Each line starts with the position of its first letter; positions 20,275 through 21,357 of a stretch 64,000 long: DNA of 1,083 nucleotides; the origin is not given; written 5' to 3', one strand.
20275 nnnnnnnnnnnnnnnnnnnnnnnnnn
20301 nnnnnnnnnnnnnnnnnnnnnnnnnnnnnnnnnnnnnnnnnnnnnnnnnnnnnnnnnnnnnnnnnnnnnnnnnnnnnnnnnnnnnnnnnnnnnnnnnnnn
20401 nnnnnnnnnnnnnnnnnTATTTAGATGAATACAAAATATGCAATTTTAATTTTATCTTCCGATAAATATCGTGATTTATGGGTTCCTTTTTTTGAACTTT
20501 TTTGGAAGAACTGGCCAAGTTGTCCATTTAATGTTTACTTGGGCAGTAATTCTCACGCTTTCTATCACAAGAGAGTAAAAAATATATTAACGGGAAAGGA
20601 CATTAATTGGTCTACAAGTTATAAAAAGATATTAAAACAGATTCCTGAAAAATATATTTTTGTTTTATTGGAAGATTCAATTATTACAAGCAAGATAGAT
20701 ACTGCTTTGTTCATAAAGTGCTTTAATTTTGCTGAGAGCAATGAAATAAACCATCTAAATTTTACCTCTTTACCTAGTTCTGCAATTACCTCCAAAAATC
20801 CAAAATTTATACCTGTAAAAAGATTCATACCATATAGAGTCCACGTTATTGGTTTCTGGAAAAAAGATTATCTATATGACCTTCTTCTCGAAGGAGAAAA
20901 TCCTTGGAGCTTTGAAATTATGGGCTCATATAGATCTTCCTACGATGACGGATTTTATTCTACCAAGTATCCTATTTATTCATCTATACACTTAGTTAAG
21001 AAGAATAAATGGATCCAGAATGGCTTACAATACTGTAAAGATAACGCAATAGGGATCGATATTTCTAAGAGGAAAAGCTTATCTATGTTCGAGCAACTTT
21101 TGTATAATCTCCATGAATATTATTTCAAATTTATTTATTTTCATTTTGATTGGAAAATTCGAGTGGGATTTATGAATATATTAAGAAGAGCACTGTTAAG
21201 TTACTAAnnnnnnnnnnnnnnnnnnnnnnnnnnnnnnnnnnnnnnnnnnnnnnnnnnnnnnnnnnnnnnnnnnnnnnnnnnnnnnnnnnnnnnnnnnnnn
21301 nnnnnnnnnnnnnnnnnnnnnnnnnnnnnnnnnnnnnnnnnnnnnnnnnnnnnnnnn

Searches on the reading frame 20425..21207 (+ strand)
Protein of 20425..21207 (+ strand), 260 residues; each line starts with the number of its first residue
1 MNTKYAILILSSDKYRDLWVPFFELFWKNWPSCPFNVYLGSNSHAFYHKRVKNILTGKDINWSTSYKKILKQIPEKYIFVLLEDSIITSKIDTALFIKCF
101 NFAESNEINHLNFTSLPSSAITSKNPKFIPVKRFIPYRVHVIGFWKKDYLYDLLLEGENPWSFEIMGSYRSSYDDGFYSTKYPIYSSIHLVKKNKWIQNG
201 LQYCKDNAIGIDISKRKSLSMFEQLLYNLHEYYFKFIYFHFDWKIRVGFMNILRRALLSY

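Call 4: search_protein_families(library=pfam, proteins=[window:20425-21207:+])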
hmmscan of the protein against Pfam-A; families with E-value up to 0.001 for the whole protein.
window:20425-21207:+ (260 aa): 0 families

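Call 6: search_protein_families(library=ncbifam, proteins=[window:20425-21207:+], max_evalue=0.01)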
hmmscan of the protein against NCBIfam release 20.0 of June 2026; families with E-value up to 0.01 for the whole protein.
window:20425-21207:+ (260 aa): 0 families

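Call 47: search_protein_families(library=pfam, proteins=[window:20425-21207:+], max_evalue=5)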
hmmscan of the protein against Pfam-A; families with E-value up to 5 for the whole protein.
window:20425-21207:+ (260 aa): 0 families

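Call 48: search_solved_structures(query=window:20425-21207:+, max_evalue=10)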
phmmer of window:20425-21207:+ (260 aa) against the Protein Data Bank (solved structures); distinct sequences matched with E-value up to 10: 4.
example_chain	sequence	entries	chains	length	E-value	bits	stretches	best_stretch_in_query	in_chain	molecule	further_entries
8prj_A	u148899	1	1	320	0.00073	22.3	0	148-179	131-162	v31Bagel8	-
8prs_A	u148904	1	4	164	0.093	15.4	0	148-182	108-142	nvBagel4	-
8pra_A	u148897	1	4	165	0.11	15.2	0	148-182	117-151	Cell surface protein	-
8prl_A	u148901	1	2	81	0.53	12.9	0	147-177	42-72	Cell surface protein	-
